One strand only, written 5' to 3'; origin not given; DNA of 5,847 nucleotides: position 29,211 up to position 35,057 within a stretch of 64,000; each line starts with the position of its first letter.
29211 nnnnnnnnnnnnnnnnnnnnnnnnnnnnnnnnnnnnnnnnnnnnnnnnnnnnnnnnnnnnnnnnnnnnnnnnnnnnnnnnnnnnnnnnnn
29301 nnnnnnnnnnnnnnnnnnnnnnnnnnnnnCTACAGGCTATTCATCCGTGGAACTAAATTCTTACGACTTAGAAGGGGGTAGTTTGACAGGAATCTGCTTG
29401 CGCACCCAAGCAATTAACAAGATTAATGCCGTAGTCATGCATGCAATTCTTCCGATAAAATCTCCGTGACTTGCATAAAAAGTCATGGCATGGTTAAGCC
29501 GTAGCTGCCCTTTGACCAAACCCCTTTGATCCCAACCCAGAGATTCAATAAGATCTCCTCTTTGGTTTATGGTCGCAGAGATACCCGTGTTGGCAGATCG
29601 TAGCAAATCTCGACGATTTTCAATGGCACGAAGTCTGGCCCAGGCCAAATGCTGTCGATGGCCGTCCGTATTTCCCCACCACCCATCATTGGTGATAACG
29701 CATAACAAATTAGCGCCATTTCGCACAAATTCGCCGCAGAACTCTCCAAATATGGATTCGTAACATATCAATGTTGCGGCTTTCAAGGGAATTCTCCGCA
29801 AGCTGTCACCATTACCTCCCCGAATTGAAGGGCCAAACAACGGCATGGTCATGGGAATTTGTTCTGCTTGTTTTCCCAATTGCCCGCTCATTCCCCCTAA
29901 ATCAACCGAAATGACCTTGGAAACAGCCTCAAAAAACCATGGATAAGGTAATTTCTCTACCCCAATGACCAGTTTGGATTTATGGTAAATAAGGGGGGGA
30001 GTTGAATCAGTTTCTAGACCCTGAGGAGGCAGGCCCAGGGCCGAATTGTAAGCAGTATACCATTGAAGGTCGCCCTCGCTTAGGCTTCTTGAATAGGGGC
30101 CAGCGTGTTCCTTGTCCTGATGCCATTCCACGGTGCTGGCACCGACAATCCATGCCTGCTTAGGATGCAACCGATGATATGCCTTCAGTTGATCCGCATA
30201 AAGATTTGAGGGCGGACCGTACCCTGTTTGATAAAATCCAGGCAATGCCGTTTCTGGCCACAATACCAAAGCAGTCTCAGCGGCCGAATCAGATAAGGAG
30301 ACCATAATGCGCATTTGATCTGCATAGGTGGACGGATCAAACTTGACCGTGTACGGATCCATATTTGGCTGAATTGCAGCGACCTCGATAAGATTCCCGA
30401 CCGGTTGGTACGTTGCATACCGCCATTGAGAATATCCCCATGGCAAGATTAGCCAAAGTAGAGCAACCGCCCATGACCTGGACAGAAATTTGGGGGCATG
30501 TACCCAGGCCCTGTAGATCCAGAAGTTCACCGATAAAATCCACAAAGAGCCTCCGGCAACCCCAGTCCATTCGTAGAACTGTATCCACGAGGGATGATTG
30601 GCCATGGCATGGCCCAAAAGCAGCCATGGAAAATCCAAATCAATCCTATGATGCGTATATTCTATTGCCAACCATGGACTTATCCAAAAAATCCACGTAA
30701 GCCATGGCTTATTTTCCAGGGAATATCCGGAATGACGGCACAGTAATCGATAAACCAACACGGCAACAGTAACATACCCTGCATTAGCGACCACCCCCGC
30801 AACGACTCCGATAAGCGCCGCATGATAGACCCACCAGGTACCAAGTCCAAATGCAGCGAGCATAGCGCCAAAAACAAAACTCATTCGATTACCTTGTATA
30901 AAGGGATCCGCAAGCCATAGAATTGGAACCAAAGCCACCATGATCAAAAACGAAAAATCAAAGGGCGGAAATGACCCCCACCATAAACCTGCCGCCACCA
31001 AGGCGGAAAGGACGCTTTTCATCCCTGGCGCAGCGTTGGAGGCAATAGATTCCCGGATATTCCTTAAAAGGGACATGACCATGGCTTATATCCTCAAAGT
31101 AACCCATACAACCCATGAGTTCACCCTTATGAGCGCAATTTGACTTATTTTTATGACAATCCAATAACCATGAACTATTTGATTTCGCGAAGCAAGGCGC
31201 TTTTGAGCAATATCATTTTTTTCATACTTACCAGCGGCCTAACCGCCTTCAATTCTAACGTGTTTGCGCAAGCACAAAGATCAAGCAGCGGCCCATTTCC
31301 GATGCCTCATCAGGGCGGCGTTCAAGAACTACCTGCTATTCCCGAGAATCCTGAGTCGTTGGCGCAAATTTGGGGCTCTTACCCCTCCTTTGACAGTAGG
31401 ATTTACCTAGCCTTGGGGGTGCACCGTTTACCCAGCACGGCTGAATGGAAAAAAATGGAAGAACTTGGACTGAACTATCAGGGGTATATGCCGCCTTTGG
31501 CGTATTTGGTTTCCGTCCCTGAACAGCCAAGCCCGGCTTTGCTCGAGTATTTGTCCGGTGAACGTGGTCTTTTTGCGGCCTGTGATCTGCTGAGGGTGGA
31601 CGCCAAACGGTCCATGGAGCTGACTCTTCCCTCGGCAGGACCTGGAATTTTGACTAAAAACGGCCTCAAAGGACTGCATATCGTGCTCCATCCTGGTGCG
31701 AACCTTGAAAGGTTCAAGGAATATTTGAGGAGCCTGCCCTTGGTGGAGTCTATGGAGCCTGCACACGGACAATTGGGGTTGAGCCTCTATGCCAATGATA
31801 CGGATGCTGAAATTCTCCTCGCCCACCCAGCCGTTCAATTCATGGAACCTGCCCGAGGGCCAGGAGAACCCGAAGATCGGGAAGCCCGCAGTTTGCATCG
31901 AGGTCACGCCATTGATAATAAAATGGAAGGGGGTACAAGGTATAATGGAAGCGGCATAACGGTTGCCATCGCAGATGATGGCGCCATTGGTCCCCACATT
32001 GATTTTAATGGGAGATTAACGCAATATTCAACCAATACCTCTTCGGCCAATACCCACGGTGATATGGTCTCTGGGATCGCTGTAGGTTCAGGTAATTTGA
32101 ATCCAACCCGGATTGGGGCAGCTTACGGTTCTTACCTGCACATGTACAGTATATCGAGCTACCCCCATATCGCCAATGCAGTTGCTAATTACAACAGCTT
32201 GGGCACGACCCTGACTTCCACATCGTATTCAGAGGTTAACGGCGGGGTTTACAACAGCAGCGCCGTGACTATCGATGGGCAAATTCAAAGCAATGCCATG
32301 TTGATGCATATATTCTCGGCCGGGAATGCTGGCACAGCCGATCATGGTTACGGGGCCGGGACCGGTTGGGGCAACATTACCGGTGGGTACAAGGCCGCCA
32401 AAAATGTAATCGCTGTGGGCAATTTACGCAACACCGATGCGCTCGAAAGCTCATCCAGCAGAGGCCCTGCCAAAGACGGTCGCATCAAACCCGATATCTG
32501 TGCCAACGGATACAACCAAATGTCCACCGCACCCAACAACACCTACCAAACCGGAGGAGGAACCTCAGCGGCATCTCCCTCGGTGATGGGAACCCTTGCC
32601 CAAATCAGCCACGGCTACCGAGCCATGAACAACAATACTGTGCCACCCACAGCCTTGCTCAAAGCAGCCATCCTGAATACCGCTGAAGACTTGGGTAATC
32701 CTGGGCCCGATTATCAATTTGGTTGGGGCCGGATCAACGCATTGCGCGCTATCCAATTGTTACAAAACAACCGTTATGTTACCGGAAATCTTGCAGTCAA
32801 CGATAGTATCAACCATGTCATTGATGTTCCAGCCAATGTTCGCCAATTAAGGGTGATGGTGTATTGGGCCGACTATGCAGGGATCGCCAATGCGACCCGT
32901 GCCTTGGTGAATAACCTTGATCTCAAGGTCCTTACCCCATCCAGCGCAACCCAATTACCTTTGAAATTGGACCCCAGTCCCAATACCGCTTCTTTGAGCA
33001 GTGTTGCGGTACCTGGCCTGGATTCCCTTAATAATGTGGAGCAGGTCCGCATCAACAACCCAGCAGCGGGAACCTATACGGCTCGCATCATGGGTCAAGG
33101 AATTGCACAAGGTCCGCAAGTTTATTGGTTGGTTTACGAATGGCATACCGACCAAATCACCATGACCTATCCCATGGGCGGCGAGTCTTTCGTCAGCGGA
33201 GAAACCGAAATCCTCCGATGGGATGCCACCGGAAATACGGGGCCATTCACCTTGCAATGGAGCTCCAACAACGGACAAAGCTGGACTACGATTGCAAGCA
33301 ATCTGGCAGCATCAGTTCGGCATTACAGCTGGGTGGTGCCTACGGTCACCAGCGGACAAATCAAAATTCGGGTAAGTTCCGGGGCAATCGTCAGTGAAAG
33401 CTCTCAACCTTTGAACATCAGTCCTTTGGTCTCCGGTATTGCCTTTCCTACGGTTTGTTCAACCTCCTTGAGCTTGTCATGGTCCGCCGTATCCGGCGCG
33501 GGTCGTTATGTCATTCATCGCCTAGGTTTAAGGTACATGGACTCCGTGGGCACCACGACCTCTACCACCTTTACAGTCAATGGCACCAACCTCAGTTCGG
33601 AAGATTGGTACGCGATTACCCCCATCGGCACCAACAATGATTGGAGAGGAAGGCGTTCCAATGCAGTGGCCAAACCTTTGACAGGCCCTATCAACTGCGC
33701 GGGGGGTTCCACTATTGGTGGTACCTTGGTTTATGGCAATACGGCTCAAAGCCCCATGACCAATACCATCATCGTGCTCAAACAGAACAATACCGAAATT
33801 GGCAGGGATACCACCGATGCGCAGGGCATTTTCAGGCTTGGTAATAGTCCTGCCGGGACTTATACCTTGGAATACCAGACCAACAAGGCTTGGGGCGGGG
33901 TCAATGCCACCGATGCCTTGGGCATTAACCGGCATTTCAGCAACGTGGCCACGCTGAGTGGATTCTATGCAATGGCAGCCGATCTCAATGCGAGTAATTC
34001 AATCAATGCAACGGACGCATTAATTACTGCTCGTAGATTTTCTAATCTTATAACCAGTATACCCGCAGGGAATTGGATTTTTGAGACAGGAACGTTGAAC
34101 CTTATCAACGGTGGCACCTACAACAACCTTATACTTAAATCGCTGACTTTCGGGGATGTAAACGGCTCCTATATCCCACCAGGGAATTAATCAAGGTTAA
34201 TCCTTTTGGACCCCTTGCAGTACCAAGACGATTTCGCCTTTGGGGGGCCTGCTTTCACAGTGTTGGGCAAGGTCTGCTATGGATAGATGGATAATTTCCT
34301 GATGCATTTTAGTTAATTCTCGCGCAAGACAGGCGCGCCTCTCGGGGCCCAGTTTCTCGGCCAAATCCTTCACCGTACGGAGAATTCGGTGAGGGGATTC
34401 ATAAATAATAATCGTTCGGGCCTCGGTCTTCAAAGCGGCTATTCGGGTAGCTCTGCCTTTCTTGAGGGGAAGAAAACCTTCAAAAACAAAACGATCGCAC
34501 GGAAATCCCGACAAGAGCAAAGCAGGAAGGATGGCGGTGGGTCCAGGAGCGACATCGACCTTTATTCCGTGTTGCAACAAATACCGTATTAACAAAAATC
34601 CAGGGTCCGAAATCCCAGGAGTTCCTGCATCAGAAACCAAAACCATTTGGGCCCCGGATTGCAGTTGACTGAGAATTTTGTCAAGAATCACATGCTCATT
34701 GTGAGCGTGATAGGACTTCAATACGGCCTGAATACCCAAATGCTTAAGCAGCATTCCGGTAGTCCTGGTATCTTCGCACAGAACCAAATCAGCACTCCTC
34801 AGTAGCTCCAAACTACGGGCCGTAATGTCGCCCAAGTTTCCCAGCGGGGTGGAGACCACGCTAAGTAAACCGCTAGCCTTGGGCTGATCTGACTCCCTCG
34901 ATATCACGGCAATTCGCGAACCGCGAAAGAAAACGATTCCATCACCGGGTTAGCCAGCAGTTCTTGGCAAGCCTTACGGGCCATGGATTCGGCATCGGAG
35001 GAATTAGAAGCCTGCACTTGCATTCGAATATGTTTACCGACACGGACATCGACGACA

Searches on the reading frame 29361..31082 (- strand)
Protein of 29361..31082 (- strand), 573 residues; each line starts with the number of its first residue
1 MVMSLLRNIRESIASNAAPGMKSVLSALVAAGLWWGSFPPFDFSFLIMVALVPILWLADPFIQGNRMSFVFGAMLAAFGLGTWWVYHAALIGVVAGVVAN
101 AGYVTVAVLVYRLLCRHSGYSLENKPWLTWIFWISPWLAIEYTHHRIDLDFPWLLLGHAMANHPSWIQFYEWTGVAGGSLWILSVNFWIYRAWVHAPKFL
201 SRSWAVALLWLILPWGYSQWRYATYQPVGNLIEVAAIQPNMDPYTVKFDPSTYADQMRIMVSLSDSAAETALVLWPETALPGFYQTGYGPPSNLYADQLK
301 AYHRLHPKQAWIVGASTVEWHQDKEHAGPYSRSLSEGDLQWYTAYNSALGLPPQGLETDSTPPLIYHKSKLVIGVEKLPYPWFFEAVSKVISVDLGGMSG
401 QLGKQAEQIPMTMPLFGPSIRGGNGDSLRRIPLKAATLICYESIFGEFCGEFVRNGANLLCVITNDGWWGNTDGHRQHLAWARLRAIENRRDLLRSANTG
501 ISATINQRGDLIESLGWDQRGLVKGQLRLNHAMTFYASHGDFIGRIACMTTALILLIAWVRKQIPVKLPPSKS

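Call 16: search_protein_families(library=pfam, proteins=[window:29361-31082:-], max_evalue=0.001)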
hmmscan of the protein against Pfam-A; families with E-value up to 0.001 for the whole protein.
window:29361-31082:- (573 aa): 2 families
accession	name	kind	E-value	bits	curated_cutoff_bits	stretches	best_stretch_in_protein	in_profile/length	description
PF20154.4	LNT_N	-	5.2e-20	72.7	27.1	1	30-187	1-158/159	Apolipoprotein N-acyltransferase N-terminal domain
PF00795.27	CN_hydrolase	-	7.6e-18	65.2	23.2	1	234-530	2-249/256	Carbon-nitrogen hydrolase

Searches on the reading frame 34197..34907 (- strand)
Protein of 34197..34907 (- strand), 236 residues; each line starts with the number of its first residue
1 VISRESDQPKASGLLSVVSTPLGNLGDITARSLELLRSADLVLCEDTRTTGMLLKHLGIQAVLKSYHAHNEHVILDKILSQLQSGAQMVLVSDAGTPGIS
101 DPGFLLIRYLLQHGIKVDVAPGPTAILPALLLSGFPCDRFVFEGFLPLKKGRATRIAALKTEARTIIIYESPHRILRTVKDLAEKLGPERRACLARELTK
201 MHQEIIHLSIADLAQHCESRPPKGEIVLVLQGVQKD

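Call 56: search_protein_families(library=pfam, max_evalue=0.0001, proteins=[window:34197-34907:-])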
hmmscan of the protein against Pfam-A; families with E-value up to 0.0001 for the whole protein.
window:34197-34907:- (236 aa): 1 family
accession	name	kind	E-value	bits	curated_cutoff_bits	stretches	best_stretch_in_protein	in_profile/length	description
PF00590.25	TP_methylase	-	2e-30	106.8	27.8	1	15-213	2-211/212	Tetrapyrrole (Corrin/Porphyrin) Methylases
